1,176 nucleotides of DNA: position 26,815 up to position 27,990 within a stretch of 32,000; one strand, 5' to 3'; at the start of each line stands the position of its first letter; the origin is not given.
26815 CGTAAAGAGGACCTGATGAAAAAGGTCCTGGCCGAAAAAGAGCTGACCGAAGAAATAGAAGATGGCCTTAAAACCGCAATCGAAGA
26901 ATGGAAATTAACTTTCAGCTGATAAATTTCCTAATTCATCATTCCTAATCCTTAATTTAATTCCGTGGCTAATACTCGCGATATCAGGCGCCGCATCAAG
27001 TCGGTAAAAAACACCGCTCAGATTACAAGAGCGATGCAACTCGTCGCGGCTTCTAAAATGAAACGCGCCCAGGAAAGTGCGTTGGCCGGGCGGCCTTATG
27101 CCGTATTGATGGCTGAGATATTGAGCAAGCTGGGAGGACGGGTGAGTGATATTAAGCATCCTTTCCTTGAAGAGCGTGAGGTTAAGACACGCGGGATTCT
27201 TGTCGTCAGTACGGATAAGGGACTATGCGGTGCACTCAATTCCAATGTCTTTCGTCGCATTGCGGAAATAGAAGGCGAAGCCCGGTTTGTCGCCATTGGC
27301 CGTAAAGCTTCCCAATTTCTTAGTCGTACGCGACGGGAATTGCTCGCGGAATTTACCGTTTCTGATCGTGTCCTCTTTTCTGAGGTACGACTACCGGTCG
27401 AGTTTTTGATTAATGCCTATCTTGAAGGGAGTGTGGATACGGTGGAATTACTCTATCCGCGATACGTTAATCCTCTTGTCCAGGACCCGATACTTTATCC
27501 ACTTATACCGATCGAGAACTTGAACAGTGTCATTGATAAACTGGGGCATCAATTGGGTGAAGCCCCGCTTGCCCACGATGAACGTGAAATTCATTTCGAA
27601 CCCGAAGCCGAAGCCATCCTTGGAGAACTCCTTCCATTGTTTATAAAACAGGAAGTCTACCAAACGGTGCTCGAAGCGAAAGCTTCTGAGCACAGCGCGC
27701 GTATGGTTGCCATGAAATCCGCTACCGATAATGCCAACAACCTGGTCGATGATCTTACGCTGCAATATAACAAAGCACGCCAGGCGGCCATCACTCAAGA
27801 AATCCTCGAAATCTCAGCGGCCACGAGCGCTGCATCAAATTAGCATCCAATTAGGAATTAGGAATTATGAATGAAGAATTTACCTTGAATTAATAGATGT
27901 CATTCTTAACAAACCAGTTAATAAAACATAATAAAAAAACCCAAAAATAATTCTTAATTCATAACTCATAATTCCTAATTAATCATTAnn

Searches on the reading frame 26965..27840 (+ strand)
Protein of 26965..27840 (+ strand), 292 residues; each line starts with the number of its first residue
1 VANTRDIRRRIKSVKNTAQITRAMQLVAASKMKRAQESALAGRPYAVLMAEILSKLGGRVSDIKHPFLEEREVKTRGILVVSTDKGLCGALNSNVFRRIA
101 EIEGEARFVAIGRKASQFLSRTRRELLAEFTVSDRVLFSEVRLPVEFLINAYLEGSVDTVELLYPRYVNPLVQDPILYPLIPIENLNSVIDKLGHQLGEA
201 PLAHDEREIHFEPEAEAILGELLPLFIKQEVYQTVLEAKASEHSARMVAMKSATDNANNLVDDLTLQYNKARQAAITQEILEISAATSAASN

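Call 35: find_related_loci(query=window:26965-27840:+, collection=metagenome_contigs, flank=4000)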
Query window:26965-27840:+ (292 aa) in metagenome_contigs; peptide patterns used: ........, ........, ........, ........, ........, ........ (x = any residue, [..] = any of these).
600 stretches matched a pattern (row limit reached: there are more); 560 encode a relative of the query (tblastn E <= 1e-3); the best 80 are kept; 80 distinct loci.
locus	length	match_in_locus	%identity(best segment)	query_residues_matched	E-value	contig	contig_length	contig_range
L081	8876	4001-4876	96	1-292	0e+0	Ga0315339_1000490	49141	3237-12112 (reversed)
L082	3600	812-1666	62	1-289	2e-123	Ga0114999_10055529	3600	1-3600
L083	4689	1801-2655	62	1-289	1e-120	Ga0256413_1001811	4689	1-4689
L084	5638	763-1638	62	1-289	1e-119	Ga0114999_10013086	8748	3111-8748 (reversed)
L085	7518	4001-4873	63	1-289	1e-116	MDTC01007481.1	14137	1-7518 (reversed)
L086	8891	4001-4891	60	1-288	1e-112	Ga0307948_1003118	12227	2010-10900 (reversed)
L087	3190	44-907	58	1-287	4e-115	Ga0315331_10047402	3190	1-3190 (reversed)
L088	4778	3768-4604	60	1-283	6e-112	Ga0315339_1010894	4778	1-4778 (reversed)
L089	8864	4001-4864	58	1-287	3e-110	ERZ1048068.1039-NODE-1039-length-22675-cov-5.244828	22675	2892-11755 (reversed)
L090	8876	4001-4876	59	1-283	4e-110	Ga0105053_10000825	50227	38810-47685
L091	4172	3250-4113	57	1-287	2e-111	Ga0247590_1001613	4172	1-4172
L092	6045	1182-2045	57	1-287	3e-109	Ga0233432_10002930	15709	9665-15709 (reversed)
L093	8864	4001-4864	57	1-287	1e-108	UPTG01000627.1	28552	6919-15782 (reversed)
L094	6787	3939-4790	57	1-283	1e-106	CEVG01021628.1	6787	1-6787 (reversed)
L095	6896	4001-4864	55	1-287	3e-106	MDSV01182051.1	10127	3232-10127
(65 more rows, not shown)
